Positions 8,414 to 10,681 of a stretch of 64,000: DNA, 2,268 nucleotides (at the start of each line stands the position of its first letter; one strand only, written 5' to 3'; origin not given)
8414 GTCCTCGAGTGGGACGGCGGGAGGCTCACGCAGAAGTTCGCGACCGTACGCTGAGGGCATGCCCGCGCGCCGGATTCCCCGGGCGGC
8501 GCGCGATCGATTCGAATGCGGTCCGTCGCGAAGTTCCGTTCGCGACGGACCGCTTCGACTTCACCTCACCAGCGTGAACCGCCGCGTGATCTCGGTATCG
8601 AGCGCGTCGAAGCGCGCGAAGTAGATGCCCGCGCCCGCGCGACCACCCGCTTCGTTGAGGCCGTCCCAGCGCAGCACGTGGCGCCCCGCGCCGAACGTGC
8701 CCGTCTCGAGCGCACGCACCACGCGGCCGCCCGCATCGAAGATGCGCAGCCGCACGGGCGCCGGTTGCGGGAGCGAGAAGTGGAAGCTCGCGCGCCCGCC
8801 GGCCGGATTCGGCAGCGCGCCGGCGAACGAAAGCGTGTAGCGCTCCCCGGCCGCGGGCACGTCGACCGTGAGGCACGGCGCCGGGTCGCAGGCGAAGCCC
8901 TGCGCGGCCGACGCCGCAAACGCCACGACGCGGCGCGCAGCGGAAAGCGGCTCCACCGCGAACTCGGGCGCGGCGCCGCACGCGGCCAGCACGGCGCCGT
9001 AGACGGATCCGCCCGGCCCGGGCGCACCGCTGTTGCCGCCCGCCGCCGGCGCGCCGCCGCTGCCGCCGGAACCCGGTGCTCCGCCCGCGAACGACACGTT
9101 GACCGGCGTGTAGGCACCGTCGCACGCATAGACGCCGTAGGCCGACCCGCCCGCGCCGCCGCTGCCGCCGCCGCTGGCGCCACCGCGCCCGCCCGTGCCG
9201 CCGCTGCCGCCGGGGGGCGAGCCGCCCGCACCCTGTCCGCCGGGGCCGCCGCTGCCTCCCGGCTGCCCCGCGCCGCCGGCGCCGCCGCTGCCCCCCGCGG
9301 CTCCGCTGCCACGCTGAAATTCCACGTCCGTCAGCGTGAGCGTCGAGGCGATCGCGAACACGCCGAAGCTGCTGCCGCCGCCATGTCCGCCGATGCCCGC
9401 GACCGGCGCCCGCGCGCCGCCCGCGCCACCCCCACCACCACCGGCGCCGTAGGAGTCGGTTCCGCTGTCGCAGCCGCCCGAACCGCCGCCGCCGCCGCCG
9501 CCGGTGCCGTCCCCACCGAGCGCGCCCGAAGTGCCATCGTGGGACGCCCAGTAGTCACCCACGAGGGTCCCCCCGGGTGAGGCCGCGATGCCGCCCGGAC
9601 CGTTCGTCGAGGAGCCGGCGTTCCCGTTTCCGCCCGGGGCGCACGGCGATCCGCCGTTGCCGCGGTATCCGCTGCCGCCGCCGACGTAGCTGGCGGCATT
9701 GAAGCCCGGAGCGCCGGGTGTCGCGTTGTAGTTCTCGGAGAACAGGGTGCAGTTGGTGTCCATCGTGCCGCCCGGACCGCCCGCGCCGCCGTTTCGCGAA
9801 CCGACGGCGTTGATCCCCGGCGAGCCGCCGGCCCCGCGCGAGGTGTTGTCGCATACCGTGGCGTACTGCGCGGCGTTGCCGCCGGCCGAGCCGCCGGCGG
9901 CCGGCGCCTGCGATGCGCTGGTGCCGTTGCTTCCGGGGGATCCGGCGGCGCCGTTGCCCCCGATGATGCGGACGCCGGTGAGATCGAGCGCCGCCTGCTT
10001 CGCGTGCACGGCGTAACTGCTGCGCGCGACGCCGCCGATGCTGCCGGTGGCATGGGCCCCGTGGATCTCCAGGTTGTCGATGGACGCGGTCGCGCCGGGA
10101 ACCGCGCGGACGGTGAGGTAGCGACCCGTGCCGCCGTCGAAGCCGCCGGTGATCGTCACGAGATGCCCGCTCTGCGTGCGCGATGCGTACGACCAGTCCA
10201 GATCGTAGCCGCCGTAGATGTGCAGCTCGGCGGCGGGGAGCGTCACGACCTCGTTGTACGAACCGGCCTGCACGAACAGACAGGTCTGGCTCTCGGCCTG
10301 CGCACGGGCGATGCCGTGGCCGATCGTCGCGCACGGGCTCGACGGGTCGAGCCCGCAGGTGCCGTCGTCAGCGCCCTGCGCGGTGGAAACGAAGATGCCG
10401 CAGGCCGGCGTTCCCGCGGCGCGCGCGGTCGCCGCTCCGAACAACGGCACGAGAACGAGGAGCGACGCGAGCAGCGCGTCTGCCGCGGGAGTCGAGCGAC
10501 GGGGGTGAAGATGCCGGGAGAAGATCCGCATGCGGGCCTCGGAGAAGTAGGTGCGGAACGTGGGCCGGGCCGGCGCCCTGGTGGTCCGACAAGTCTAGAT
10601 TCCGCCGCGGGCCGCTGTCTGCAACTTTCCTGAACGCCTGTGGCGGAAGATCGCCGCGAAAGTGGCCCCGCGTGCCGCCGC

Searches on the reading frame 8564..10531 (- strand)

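Call 3: search_protein_families(library=pfam, proteins=[window:8564-10531:-], max_evalue=0.1)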
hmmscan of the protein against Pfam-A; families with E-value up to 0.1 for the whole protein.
window:8564-10531:- (656 aa): 1 family
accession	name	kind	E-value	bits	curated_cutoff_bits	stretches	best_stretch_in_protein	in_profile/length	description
PF13860.13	FlgD_ig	-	8.7e-11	42.1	27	1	579-637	10-69/79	FlgD Ig-like domain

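Call 4: search_protein_families(library=ncbifam, proteins=[window:8564-10531:-], max_evalue=0.1)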
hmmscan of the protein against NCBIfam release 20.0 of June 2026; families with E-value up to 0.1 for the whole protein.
window:8564-10531:- (656 aa): 7 families
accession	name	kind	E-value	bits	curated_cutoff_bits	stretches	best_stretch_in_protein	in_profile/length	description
NF009276.0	PRK12633.1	equivalog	2.1e-06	27.6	383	1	591-647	129-185/234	flagellar basal body rod modification protein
NF005176.1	PRK06655.1-1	equivalog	1.6e-05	24.9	230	1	592-641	98-147/197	flagellar hook assembly protein FlgD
TIGR04183.1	Por_Secre_tail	domain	2e-05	24.5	23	1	574-652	3-69/72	T9SS type A sorting domain-containing protein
NF033707.1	T9SS_sortase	equivalog_domain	8.4e-05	20.4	420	1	564-641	993-1075/1095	type IX secretion system sortase PorU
NF052323.1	T9SSA_dep_M6i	equivalog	0.00021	19.4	600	1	574-646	962-1029/1043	T9SS-dependent M6-like inactivated metalloprotease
NF009452.0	PRK12812.1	equivalog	0.042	13.1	258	1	593-639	154-202/289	flagellar basal body rod modification protein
NF033943.0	RTX_toxin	subfamily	0.093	10.9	1000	0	78-148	555-624/930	RTX family hemolysin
